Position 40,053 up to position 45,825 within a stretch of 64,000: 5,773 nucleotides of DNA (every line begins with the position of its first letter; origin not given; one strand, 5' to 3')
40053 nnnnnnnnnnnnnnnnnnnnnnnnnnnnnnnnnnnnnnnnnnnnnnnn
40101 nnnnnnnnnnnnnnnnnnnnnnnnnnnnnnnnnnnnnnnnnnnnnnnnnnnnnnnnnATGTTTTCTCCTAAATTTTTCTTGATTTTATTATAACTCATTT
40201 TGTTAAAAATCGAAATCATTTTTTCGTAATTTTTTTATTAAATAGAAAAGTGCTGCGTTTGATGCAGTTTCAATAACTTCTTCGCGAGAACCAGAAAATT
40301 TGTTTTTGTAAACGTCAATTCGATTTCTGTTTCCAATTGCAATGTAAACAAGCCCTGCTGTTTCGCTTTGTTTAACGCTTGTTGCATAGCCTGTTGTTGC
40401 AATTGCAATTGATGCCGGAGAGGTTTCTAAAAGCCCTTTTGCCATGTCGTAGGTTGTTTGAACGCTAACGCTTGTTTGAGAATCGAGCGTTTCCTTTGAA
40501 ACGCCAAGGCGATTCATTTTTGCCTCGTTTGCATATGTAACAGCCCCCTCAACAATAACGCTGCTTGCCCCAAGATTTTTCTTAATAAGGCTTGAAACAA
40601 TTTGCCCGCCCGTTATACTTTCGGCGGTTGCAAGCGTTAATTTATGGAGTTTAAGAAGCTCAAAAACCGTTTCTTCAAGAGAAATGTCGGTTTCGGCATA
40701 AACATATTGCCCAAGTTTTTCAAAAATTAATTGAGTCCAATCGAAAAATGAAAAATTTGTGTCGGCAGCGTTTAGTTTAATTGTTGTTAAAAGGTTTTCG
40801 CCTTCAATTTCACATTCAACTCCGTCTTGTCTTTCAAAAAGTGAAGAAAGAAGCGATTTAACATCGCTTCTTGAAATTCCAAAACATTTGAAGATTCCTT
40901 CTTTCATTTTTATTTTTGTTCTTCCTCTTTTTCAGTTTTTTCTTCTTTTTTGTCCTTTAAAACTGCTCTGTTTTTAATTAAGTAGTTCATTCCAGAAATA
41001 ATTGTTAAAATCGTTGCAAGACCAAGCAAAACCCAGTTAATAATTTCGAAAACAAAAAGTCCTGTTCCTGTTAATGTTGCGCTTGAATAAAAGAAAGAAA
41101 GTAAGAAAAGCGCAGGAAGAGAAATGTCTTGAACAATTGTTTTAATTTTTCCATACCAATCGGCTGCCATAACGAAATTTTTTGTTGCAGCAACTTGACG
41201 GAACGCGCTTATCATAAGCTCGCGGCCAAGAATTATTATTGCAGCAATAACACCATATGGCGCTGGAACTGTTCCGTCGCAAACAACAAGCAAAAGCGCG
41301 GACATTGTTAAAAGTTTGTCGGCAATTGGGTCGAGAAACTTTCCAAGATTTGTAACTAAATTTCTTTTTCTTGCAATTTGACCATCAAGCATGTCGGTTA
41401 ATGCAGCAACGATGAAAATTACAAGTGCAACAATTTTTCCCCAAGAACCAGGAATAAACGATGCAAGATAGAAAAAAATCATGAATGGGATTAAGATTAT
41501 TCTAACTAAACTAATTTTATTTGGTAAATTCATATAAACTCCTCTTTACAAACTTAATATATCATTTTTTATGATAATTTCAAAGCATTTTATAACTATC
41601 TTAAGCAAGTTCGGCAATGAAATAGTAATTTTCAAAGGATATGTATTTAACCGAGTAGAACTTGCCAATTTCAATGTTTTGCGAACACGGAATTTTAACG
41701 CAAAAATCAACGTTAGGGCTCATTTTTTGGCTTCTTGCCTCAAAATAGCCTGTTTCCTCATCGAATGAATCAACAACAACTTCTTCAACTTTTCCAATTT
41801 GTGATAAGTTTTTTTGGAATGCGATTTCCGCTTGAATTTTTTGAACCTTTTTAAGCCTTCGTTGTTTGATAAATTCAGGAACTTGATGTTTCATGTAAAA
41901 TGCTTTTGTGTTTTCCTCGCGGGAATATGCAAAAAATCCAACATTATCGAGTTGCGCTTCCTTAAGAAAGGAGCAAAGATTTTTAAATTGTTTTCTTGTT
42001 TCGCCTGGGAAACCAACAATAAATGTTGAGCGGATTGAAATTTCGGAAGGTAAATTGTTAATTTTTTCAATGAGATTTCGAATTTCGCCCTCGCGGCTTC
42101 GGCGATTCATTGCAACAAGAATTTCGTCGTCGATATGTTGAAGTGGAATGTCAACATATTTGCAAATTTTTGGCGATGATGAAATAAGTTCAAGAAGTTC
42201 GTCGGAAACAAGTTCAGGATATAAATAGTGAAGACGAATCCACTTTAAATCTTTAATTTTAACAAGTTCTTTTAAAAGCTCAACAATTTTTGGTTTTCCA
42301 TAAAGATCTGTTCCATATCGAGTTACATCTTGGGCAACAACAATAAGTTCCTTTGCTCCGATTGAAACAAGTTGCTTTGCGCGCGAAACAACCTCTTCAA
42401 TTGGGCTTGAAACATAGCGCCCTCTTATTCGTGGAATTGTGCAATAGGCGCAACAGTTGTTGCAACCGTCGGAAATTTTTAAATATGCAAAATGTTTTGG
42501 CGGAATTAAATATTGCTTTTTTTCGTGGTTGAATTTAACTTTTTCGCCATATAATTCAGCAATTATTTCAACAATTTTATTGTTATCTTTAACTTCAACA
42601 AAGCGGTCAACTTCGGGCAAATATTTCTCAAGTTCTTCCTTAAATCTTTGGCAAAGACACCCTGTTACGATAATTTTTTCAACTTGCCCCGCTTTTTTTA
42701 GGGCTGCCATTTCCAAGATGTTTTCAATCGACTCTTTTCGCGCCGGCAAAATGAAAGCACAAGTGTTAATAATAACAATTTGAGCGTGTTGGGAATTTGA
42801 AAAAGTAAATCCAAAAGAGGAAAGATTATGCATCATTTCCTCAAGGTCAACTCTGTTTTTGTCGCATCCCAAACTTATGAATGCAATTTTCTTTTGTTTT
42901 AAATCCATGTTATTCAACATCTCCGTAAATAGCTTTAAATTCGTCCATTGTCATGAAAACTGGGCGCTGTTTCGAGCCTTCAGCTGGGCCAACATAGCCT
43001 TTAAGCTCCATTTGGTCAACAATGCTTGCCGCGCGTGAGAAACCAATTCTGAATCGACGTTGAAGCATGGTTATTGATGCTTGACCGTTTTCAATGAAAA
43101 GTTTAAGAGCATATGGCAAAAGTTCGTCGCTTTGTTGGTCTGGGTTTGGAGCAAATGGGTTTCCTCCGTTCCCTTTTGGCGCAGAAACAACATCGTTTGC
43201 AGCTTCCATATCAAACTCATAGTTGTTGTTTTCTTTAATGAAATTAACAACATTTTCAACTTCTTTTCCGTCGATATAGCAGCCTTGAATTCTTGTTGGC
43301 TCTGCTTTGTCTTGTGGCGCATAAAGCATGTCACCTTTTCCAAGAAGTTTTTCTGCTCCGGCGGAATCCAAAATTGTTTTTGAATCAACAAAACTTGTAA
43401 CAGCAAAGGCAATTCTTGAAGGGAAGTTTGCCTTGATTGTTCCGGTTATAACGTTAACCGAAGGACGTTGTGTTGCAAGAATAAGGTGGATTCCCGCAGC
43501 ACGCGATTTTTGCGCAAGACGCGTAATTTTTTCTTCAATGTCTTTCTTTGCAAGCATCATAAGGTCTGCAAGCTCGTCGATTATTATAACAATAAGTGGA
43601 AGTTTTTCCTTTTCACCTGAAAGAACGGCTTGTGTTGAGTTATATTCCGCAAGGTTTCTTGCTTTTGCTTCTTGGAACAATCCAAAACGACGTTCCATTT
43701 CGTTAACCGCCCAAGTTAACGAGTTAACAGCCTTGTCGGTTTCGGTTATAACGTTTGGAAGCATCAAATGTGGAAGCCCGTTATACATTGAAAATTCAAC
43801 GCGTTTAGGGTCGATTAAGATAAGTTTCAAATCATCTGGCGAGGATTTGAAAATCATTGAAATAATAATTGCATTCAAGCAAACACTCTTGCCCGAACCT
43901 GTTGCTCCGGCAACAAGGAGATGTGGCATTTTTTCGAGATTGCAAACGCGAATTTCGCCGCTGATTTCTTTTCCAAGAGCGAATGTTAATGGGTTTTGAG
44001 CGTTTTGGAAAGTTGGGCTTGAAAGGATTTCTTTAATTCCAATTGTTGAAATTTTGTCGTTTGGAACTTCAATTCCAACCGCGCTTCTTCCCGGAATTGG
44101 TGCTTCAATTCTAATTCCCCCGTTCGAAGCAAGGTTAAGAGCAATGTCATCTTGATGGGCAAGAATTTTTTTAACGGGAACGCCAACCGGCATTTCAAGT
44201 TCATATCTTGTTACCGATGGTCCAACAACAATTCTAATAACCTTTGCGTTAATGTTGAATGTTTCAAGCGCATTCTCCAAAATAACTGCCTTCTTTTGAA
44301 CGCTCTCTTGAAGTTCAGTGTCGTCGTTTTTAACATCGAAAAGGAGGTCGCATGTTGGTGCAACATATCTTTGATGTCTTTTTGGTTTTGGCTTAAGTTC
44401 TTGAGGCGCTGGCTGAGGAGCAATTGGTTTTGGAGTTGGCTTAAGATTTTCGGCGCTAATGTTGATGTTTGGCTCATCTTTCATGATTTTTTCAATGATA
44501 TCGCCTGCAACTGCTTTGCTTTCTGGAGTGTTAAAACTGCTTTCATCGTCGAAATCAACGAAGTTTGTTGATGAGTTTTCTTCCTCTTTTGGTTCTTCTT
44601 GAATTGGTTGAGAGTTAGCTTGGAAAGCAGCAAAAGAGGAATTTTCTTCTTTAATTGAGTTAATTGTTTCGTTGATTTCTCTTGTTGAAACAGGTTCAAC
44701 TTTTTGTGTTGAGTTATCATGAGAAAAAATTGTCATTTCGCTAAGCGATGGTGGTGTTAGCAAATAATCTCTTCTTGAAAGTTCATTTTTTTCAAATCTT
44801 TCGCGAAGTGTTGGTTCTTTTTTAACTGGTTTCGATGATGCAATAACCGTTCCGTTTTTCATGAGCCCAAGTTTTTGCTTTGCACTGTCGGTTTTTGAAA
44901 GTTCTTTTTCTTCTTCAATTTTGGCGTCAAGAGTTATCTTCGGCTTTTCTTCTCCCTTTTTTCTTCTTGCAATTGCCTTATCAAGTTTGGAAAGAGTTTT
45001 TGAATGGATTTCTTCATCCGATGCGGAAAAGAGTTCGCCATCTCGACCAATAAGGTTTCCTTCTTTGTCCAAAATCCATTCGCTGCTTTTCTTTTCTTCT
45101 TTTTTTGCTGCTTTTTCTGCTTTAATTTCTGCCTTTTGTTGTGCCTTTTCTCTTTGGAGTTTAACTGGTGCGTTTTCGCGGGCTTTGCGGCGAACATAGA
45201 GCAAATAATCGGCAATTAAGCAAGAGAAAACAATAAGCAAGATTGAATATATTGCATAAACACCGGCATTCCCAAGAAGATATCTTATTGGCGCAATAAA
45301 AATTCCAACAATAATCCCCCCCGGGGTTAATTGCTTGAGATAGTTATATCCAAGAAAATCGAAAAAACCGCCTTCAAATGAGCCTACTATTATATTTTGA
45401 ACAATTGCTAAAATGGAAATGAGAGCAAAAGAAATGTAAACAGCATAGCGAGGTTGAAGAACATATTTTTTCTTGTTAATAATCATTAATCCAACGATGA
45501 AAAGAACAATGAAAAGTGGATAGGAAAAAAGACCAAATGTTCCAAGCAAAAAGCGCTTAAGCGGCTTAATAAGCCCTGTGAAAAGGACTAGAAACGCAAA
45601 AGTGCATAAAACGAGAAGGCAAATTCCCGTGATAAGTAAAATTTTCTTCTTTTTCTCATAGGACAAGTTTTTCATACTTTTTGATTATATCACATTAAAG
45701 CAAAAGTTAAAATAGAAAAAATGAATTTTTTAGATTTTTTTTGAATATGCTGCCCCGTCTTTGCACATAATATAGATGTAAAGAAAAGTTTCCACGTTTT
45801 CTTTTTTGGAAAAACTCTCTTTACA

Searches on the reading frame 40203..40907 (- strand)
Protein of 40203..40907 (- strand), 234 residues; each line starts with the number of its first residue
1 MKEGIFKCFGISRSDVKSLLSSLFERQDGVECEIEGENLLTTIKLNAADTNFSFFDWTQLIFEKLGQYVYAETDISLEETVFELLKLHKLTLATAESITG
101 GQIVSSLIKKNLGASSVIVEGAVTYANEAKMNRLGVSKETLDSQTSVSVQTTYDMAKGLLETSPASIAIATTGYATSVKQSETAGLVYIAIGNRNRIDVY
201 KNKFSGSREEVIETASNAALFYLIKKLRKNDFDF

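Call 9: search_protein_families(library=pfam, proteins=[window:40203-40907:-], max_evalue=0.0001)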
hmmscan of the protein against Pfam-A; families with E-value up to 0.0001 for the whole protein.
window:40203-40907:- (234 aa): 1 family
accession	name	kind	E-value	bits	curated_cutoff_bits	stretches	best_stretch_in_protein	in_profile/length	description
PF02464.23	CinA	-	2.3e-37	128.5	23.5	1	76-226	3-154/155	Competence-damaged protein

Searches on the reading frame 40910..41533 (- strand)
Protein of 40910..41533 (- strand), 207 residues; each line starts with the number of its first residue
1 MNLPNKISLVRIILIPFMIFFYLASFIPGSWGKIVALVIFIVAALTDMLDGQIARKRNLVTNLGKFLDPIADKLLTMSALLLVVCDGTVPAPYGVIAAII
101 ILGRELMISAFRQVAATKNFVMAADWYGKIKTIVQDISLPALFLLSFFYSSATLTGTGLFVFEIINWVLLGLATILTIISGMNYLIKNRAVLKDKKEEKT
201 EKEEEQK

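Call 9: search_protein_families(library=pfam, proteins=[window:40910-41533:-], max_evalue=0.0001)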
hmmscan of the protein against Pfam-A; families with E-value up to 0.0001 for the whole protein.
window:40910-41533:- (207 aa): 1 family
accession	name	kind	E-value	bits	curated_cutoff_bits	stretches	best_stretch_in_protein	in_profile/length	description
PF01066.26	CDP-OH_P_transf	-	3.5e-40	138.3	22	1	1-178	1-151/152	CDP-alcohol phosphatidyltransferase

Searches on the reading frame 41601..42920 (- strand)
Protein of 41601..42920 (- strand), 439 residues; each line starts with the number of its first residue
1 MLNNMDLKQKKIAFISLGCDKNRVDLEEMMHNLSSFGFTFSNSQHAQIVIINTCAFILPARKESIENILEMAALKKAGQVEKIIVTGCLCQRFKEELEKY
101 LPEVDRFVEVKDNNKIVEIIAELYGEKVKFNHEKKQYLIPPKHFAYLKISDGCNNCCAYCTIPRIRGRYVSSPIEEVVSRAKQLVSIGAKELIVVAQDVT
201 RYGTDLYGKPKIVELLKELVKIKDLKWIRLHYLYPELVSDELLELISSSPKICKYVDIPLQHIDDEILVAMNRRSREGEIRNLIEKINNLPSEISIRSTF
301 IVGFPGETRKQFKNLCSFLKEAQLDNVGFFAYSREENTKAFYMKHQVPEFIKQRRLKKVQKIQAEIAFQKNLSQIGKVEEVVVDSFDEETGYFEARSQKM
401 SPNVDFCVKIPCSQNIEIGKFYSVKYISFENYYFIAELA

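Call 9: search_protein_families(library=pfam, proteins=[window:41601-42920:-], max_evalue=0.0001)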
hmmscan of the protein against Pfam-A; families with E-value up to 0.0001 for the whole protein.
window:41601-42920:- (439 aa): 3 families
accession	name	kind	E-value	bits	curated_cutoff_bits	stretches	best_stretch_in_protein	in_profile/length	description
PF04055.27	Radical_SAM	-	2.3e-24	86.9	29.5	1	148-319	2-166/166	Radical SAM superfamily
PF00919.26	UPF0004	-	9.6e-23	80.5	27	1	11-108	1-97/98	Uncharacterized protein family UPF0004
PF18693.7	TRAM_2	-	4.7e-11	43.1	27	1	375-437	1-61/63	TRAM domain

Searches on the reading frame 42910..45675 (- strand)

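Call 9: search_protein_families(library=pfam, proteins=[window:42910-45675:-], max_evalue=0.0001)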
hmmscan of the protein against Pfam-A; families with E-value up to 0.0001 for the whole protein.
window:42910-45675:- (921 aa): 3 families
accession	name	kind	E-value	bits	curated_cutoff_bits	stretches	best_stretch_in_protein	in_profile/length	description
PF01580.24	FtsK_SpoIIIE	-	4.1e-63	213.2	24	1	547-740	2-221/221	FtsK/SpoIIIE family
PF17854.6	FtsK_alpha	-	5.8e-26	91.1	22.9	1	440-539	2-101/101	FtsK alpha domain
PF09397.16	FtsK_gamma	-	6.2e-24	83.9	30.6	1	848-909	2-63/63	Ftsk gamma domain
